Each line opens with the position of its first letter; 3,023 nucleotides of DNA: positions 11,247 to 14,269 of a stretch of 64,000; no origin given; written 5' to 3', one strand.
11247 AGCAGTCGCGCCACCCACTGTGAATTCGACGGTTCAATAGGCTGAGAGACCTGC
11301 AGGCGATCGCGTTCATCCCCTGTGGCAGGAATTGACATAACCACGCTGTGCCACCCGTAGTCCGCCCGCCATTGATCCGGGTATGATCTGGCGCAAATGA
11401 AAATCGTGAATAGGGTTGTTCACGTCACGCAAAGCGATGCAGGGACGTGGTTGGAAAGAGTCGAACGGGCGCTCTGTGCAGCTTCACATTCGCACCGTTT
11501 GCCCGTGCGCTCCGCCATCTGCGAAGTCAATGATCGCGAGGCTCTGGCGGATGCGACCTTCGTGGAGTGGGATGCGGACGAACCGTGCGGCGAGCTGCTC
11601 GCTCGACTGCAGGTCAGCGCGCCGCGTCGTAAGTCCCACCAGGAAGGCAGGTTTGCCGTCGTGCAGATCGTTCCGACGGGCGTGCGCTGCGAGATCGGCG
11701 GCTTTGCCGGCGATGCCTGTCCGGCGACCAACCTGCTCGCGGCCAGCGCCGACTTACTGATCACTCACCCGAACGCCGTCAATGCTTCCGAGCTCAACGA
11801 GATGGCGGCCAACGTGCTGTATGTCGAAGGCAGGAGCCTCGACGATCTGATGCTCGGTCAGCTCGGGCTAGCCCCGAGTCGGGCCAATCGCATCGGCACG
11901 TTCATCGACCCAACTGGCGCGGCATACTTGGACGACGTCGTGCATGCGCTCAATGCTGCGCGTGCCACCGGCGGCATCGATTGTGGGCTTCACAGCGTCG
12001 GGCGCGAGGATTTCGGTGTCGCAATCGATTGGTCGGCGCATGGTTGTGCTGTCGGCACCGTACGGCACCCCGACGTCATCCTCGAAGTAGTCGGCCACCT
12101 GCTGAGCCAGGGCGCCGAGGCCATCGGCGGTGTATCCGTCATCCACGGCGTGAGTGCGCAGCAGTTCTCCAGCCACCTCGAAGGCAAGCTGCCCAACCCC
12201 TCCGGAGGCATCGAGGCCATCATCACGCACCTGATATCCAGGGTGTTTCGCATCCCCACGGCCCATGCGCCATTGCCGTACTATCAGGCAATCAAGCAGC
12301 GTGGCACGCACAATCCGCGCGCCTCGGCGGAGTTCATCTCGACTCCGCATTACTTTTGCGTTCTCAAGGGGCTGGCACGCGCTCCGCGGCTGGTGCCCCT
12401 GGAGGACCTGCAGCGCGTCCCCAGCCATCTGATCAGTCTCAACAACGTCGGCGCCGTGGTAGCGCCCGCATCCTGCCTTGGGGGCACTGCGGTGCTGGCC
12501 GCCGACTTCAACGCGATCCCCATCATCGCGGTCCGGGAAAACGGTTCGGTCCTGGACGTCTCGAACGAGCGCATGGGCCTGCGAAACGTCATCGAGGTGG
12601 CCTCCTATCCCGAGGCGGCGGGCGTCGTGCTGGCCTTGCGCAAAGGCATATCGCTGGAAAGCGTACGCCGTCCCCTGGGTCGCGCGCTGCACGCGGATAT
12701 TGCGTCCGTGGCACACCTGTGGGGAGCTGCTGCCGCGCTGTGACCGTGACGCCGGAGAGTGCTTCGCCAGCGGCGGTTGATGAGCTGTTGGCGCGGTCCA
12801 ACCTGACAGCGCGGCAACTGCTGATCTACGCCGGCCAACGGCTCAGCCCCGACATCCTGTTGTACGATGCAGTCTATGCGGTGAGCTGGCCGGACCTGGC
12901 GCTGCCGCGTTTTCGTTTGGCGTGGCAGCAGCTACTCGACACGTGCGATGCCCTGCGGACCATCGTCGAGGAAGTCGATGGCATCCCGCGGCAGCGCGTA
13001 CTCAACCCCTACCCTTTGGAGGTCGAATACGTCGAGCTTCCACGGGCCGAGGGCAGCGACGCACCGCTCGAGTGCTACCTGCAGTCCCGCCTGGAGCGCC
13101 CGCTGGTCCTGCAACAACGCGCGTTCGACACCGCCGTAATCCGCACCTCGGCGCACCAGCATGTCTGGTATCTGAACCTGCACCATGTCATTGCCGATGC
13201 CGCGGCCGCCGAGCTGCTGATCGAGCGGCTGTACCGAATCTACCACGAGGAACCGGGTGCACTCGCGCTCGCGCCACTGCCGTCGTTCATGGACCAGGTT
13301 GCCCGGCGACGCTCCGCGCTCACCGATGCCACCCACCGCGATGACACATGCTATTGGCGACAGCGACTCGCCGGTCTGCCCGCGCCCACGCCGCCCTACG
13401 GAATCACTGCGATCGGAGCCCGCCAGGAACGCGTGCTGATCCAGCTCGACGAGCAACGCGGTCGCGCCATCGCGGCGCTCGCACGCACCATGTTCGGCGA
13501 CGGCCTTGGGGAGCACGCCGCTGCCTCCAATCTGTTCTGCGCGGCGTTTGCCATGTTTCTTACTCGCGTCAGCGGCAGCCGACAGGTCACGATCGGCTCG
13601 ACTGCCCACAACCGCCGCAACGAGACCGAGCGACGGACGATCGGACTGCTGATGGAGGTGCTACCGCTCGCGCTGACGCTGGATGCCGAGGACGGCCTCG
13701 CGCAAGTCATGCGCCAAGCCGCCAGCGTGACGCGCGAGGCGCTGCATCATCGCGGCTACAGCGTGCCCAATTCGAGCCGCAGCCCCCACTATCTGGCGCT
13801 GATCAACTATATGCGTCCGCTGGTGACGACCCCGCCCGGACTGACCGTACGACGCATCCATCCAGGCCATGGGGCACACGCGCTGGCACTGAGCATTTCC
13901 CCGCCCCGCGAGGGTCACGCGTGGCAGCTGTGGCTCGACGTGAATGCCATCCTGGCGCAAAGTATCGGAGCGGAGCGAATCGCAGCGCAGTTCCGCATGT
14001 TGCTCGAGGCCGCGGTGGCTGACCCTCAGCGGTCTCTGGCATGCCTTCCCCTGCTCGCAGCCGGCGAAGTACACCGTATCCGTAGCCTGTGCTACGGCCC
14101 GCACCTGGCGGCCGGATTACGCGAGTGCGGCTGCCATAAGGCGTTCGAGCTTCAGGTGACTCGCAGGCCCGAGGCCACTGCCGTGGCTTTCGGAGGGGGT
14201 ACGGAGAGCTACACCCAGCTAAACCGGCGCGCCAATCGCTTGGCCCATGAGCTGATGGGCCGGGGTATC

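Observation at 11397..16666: Orphan two-gene cluster: DUF3326-like protein translationally coupled to a single-module C-A-T-TE NRPS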

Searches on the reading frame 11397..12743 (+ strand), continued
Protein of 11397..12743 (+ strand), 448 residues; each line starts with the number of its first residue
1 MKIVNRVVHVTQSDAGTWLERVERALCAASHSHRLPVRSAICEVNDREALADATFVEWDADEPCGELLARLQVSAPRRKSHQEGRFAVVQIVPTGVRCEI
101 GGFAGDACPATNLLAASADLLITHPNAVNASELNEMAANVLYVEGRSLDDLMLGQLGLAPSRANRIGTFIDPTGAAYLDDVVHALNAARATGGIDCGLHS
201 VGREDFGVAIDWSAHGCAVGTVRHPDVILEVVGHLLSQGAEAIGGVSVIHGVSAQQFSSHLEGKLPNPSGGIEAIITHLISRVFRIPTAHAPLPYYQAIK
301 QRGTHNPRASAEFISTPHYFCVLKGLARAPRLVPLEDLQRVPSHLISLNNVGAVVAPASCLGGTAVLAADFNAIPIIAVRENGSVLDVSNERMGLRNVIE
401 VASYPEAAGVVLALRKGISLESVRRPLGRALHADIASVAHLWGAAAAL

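Call 80: search_solved_structures(query=A2, max_evalue=10, show_alignments=2)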
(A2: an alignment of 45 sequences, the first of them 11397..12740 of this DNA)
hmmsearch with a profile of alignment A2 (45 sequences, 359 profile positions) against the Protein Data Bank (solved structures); distinct sequences matched with E-value up to 10: 3.
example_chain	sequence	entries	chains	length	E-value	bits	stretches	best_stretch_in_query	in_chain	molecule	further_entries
7jil_T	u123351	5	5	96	0.0061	18.9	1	84-159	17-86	50S ribosomal protein L23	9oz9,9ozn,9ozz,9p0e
7mq8_SB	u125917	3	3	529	0.19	13.9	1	155-230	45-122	Nucleolar protein 58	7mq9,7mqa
3ngv_A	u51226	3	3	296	1.5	11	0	97-164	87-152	D7 protein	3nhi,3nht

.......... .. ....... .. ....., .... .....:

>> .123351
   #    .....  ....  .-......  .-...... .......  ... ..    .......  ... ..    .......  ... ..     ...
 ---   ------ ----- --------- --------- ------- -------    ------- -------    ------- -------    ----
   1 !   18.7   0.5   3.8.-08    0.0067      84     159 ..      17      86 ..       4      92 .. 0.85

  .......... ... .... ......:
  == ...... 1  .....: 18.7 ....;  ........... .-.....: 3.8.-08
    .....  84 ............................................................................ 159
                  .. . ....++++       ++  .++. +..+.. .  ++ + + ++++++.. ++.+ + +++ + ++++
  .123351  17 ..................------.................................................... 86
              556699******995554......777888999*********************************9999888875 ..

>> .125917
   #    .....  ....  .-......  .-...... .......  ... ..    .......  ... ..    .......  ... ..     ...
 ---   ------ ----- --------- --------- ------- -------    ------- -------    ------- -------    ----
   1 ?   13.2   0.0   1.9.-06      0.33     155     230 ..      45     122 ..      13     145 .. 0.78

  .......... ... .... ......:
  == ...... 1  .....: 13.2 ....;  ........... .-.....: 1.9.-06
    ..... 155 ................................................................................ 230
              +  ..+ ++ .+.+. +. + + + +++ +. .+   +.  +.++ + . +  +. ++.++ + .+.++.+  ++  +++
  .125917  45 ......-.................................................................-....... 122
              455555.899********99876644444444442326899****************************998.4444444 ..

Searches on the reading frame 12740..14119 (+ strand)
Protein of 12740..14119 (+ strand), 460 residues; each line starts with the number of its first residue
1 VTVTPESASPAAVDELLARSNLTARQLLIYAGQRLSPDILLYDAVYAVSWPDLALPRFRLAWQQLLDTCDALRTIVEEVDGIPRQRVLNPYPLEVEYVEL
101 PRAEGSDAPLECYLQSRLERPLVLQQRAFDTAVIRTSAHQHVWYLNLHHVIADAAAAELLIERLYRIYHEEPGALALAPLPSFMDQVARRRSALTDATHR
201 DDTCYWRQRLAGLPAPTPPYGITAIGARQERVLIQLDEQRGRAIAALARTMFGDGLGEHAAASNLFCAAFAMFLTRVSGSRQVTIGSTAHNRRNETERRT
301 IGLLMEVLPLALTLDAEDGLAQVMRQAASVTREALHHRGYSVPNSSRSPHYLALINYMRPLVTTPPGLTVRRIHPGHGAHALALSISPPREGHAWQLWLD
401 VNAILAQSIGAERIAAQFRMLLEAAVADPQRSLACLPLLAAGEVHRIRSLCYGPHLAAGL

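Call 42: search_solved_structures(query=window:12740-14119:+, max_evalue=0.00001, show_alignments=1)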
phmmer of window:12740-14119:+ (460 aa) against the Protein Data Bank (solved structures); distinct sequences matched with E-value up to 0.00001: 28.
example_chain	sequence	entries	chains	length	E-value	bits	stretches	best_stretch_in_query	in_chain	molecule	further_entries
7c1k_A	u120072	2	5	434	1.3e-18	70.4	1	21-341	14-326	Non-ribosomal peptide synthetase modules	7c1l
7c1h_A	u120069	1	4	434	6.5e-18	68.1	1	21-341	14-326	Non-ribosomal peptide synthetase modules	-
7c1p_A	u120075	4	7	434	4e-17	65.5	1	21-341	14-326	Non-ribosomal peptide synthetase modules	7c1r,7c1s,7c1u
9lcq_A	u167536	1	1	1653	1.9e-16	63.2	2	57-319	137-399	PvdL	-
9up2_A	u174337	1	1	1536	5e-16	61.9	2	57-319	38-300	PvdL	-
9lcp_A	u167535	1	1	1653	9.5e-16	60.9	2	57-319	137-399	PvdL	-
9lco_A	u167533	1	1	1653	9.5e-16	60.9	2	57-319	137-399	PvdL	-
6p1j_A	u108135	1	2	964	2e-14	56.6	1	61-337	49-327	Txo2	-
5du9_A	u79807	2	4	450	4.1e-12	49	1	76-339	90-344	CDA peptide synthetase I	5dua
4jn3_A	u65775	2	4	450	4.2e-12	49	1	76-339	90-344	CDA peptide synthetase I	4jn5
8hlk_A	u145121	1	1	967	2.1e-11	46.6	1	51-447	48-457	Microcystin synthetase B (Fragment)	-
6oyf_A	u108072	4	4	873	2.6e-10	43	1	59-338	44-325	Txo1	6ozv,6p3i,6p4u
9x2c_A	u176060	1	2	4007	3.9e-10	42.5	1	28-340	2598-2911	PKS-NRPS hybrid synthetase psoA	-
5u89_A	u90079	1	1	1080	1.4e-09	40.6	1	59-333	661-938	Amino acid adenylation domain protein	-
9x29_A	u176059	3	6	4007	3.9e-09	39.1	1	28-340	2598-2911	PKS-NRPS hybrid synthetase psoA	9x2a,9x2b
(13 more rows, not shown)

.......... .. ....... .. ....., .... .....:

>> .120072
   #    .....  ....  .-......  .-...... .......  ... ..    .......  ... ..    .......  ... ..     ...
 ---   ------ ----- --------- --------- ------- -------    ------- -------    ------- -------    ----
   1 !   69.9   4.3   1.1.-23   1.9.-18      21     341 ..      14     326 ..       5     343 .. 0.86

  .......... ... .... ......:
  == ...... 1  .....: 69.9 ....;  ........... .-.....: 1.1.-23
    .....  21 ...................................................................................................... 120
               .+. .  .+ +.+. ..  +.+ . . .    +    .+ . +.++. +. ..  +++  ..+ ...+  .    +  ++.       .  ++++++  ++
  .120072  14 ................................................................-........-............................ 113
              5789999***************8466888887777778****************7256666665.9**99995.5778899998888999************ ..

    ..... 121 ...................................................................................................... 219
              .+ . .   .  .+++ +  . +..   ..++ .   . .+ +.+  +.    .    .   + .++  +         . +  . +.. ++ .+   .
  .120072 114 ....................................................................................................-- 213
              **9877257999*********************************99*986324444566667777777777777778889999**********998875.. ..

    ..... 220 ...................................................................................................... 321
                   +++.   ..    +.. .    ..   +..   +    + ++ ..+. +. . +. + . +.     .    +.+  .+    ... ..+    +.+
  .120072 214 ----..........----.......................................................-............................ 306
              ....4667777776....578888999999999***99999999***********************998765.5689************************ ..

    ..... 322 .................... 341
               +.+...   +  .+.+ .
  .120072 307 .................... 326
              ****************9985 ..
